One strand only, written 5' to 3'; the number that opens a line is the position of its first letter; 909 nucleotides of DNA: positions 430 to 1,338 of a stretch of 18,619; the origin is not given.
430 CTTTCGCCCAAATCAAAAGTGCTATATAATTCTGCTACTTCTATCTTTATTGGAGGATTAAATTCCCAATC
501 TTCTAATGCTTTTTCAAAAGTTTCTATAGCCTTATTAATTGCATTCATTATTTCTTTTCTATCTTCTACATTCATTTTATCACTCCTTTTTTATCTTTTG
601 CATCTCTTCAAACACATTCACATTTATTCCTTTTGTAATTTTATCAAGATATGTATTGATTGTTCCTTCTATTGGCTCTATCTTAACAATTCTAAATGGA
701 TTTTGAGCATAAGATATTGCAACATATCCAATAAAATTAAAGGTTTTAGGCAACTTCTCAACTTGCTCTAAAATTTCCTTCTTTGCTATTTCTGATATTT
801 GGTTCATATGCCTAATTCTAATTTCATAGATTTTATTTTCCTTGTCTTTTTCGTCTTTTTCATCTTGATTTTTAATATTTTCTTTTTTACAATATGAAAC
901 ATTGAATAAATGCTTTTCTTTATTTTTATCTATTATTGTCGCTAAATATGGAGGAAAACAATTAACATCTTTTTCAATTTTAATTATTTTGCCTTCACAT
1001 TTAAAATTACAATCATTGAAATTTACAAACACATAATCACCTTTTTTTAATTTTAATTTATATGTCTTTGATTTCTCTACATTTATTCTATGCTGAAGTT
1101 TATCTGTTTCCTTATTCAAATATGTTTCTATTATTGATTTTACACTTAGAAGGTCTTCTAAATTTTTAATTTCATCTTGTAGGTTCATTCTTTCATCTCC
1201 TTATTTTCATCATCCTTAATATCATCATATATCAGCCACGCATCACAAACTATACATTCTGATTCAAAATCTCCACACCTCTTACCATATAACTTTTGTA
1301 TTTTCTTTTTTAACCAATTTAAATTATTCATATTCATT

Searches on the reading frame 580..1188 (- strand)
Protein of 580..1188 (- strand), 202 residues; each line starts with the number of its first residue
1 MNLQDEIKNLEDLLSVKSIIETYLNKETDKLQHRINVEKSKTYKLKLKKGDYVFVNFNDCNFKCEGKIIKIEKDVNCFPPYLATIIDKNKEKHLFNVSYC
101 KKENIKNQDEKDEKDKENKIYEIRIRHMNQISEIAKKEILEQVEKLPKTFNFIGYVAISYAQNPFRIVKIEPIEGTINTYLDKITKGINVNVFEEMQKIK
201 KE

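Call 10: search_protein_families(library=pfam, proteins=[window:580-1188:-], max_evalue=0.01)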
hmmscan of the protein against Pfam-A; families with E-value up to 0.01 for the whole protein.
window:580-1188:- (202 aa): 0 families

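Call 11: search_protein_families(library=phrogs, proteins=[window:580-1188:-], max_evalue=0.01)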
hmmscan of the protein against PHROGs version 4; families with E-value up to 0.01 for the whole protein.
window:580-1188:- (202 aa): 0 families

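Call 24: find_encoding_contigs(protein=window:580-1188:-, flank=10000, max_places=4)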
Protein window:580-1188:- (202 aa): 2 contigs read that carry it; 1 place shown.
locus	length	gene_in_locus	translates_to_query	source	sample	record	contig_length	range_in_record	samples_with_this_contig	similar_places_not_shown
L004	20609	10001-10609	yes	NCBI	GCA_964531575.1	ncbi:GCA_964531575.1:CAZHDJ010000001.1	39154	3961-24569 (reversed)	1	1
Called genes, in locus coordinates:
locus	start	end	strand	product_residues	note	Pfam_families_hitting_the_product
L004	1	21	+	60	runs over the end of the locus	-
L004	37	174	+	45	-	-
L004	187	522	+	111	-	-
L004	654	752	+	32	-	PF08271:Zn_Ribbon_TF, PF09723:Zn_ribbon_8 (faint)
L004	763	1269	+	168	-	-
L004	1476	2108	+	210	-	-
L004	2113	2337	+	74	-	-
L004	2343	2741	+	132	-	-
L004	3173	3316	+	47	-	-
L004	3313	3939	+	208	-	-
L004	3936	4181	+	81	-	-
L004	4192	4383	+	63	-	-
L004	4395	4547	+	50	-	-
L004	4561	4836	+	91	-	-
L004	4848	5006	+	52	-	-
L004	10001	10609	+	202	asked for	-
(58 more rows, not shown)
